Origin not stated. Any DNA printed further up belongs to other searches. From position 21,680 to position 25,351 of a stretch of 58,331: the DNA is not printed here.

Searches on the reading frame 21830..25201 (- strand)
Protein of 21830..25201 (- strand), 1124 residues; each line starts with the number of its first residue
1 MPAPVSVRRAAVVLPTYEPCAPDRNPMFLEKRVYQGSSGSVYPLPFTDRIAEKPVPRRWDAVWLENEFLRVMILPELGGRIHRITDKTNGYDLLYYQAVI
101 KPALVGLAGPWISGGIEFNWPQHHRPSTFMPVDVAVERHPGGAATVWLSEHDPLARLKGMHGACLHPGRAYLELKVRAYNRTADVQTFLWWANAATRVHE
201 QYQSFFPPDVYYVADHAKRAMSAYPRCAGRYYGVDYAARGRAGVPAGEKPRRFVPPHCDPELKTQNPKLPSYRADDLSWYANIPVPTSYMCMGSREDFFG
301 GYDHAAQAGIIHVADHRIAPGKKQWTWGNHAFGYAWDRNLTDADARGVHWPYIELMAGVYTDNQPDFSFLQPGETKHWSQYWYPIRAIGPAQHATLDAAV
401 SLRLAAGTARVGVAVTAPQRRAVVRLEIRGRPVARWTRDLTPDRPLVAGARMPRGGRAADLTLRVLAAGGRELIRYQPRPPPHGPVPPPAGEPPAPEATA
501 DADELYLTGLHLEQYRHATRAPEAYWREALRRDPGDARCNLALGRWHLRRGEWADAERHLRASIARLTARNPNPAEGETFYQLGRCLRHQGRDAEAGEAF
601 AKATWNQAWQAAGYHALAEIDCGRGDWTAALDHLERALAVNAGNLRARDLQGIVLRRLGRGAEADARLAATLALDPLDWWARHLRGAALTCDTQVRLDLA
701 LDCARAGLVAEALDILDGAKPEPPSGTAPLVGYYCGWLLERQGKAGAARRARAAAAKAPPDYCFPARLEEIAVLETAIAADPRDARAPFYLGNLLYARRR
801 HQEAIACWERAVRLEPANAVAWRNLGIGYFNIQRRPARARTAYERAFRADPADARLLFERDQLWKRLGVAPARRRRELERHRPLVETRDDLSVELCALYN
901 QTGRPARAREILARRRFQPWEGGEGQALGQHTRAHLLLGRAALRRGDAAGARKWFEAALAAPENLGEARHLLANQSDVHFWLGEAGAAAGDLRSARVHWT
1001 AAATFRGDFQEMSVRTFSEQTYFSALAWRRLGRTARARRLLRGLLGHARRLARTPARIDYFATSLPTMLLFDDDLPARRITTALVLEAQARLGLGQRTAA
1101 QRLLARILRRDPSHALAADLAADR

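Call 70: search_protein_families(library=pfam, proteins=[window:21830-25201:-], max_evalue=0.0001)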
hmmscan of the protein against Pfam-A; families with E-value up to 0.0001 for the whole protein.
window:21830-25201:- (1124 aa): 12 families
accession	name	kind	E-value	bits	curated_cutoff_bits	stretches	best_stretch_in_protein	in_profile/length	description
PF17128.10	DUF5107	-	7.9e-47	160.2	24.4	1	40-385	5-310/310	Domain of unknown function (DUF5107)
PF07719.23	TPR_2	-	5.7e-19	67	27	1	789-818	5-34/34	Tetratricopeptide repeat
PF13428.12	TPR_14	-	6.2e-17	60.8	23.5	0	790-826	6-42/44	Tetratricopeptide repeat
PF13432.12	TPR_16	-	2.2e-15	57.2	32.7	0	791-854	3-65/65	Tetratricopeptide repeat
PF14559.12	TPR_19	-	6.5e-14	52.4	25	0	771-820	11-60/68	Tetratricopeptide repeat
PF13431.12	TPR_17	-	3e-13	49.3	24.4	0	774-805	2-33/34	Tetratricopeptide repeat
PF13424.12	TPR_12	-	5.3e-12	46.2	30.1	1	542-603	8-71/77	Tetratricopeptide repeat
PF00515.34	TPR_1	-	7.4e-12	45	27.8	0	790-818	6-34/34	Tetratricopeptide repeat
PF13414.12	TPR_11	-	1e-11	44.7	26.8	1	792-830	1-39/42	TPR repeat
PF13181.12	TPR_8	-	2.8e-09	36.8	25.7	0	578-603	2-27/34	Tetratricopeptide repeat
PF13174.12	TPR_6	-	4e-06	27.5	26.3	0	579-603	2-26/33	Tetratricopeptide repeat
PF13176.12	TPR_7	-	4.9e-05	23.5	27.9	0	541-565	3-29/36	Tetratricopeptide repeat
